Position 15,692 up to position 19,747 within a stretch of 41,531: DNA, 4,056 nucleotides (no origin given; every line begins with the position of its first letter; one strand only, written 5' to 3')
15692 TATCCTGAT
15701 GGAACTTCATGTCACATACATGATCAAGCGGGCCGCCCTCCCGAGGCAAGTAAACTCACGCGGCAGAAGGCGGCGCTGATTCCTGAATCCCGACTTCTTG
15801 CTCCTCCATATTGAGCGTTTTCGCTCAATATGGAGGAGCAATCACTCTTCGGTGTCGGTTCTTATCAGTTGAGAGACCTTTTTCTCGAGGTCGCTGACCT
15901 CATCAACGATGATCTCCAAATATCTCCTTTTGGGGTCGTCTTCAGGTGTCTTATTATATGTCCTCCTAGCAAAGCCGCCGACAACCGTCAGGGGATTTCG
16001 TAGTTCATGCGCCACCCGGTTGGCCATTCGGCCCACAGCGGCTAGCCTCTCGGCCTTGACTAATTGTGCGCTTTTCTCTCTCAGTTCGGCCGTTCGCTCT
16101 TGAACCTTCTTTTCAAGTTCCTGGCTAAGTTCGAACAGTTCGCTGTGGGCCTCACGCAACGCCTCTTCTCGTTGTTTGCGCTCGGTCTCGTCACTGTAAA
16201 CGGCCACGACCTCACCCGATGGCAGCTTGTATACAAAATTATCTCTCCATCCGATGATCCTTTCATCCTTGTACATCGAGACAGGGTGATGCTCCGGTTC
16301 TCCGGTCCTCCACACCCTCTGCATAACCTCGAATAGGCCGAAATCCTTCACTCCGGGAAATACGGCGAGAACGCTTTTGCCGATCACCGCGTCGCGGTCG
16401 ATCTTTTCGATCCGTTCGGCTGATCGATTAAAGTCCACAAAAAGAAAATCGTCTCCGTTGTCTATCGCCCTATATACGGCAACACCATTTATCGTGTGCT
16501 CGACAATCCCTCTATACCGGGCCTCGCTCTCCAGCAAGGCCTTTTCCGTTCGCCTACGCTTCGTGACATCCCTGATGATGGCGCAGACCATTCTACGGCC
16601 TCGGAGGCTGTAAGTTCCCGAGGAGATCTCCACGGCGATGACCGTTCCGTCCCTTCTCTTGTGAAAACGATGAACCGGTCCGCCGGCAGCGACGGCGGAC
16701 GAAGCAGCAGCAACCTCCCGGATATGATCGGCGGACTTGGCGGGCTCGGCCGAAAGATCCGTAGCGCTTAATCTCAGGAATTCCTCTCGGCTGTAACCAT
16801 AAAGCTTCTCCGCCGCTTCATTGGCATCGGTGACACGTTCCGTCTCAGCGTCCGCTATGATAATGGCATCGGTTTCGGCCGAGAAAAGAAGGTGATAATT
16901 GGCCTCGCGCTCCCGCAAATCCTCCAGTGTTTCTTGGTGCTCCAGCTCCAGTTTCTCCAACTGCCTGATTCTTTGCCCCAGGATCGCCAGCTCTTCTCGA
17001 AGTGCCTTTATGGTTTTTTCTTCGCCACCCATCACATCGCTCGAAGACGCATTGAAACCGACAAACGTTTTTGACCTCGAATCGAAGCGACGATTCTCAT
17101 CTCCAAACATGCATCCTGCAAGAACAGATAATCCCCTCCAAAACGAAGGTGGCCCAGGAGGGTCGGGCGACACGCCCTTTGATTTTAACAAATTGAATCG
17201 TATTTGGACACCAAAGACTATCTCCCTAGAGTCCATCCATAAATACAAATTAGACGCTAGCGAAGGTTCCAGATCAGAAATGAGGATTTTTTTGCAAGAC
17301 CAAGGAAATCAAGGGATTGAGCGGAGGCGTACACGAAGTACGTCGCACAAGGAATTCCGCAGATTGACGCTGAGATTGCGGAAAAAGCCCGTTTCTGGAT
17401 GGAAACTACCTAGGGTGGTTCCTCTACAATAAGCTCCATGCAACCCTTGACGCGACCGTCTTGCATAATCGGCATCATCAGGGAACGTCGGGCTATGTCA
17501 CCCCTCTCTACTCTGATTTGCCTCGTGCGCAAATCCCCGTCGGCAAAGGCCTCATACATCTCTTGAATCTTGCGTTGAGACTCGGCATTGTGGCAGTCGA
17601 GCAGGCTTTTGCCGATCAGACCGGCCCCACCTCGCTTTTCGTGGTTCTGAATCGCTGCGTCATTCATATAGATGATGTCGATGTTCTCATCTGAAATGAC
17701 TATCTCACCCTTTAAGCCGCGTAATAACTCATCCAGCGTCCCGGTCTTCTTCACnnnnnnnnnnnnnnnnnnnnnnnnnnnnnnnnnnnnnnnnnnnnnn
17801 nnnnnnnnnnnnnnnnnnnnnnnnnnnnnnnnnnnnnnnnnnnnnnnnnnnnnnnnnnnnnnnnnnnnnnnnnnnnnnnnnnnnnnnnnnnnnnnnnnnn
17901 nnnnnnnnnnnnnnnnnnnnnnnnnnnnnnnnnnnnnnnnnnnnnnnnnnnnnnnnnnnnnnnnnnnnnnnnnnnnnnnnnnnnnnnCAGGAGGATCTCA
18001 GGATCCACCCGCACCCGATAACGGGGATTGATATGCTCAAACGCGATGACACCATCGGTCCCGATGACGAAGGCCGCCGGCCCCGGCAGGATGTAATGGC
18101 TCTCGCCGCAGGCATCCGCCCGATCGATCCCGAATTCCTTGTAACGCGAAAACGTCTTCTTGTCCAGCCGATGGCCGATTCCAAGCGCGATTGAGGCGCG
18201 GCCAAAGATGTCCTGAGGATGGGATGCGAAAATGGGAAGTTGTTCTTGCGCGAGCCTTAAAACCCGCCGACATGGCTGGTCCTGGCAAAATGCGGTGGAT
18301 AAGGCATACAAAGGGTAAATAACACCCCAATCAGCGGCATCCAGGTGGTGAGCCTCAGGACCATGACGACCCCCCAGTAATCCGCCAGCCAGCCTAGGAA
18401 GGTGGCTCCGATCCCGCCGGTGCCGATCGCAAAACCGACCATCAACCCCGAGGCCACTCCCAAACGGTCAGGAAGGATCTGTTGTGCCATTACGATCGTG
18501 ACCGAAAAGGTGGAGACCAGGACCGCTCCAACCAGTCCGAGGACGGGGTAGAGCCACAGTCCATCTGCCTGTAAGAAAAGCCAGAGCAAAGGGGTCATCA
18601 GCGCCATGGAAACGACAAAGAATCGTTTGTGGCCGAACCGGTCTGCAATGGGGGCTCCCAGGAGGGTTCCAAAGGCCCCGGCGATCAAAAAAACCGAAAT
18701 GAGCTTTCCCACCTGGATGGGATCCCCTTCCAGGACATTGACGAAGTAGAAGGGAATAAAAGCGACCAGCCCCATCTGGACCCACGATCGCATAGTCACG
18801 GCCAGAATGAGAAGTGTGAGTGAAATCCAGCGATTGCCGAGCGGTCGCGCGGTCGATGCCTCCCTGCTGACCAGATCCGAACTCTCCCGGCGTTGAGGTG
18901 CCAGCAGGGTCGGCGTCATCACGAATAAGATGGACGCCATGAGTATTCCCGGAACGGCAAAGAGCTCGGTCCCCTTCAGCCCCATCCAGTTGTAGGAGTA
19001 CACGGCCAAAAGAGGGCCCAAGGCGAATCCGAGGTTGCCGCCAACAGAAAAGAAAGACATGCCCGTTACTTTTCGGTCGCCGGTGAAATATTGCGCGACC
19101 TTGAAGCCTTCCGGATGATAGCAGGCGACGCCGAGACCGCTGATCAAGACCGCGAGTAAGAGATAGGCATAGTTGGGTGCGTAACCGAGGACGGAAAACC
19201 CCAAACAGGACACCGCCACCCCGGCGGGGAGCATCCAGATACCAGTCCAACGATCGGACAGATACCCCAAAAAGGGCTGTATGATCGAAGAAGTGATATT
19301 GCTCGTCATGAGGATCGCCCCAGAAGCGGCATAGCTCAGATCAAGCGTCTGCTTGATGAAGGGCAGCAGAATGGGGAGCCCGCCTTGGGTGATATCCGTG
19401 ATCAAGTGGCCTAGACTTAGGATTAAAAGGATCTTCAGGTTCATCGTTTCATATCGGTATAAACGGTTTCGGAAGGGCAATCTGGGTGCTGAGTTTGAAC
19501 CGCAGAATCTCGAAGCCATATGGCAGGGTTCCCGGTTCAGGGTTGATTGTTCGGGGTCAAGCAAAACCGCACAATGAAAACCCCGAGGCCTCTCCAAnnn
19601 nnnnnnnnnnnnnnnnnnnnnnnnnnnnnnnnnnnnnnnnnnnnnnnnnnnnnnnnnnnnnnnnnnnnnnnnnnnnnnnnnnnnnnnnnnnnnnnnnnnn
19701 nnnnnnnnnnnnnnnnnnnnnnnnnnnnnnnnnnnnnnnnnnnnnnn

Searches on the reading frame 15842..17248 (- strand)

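Call 51: search_protein_families(library=pfam, proteins=[window:15842-17248:-], max_evalue=0.001)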
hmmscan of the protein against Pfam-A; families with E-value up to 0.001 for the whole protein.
window:15842-17248:- (468 aa): 5 families
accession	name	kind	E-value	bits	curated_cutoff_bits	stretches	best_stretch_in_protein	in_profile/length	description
PF13426.13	PAS_9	-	7.3e-16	58.8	27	1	127-230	2-103/103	PAS domain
PF00989.32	PAS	-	1e-14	55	22.6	1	118-228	3-113/113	PAS fold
PF08448.16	PAS_4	-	4.1e-11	43.5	23.1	1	127-233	6-110/110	PAS fold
PF00512.31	HisKA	-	1.6e-09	38.1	26.9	1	406-462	3-58/66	His Kinase A (phospho-acceptor) domain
PF13188.13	PAS_8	-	1.6e-09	37.8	21.8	1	127-170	12-55/65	PAS domain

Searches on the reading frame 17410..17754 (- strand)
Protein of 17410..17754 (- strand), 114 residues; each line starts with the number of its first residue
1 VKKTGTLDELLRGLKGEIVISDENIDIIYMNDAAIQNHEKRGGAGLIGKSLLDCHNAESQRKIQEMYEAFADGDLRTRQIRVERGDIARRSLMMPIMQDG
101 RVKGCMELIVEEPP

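Call 51: search_protein_families(library=pfam, proteins=[window:17410-17754:-], max_evalue=0.001)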
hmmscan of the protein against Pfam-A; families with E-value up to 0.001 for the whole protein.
window:17410-17754:- (114 aa): 3 families
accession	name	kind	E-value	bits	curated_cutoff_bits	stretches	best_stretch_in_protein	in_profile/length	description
PF13596.12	PAS_10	-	7.6e-07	30.2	22.1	1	7-110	1-103/106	PAS domain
PF08448.16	PAS_4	-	0.00013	22.5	23.1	1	19-108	9-101/110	PAS fold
PF13426.13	PAS_9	-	0.0005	20.7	27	1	18-83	4-71/103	PAS domain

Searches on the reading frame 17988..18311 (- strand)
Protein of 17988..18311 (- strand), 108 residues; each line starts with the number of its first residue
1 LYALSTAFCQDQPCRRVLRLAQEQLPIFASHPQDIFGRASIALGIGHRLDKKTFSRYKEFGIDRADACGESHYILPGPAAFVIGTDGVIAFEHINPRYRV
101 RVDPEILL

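Call 86: search_protein_families(library=pfam, proteins=[window:17988-18311:-], max_evalue=5)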
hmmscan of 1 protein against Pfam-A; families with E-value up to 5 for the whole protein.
window:17988-18311:- (108 aa): 0 families

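Call 87: search_solved_structures(query=window:17988-18311:-, max_evalue=1)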
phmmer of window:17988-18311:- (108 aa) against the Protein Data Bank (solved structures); distinct sequences matched with E-value up to 1: 4.
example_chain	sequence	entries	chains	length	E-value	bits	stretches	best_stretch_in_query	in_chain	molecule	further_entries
5mlk_A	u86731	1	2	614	0.022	18.3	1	58-101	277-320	Acetyl-COA carboxylase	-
1qmg_A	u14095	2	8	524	0.13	15.8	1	30-91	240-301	ACETOHYDROXY-ACID ISOMEROREDUCTASE | ACETOHYDROXY ACID ISOMEROREDUCTASE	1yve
3fr7_A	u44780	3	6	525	0.16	15.5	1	31-68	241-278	Putative ketol-acid reductoisomerase (Os05g0573700 protein) | Ketol-acid reductoisomerase, chloroplastic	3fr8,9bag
30hu_A3a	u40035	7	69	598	0.49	14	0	58-101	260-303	Biotin-dependent acyl-coenzyme A carboxylase alpha3 subunit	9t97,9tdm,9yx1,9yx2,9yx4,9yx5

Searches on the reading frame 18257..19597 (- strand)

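Call 51: search_protein_families(library=pfam, proteins=[window:18257-19597:-], max_evalue=0.001)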
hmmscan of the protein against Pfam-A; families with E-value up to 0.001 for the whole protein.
window:18257-19597:- (446 aa): 2 families
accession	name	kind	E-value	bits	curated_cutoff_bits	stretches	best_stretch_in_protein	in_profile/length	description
PF07690.21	MFS_1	-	1.2e-33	117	33.4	2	60-289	1-232/347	Major Facilitator Superfamily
PF13347.12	MFS_2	-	6e-07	28.8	27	1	76-364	19-331/427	MFS/sugar transport protein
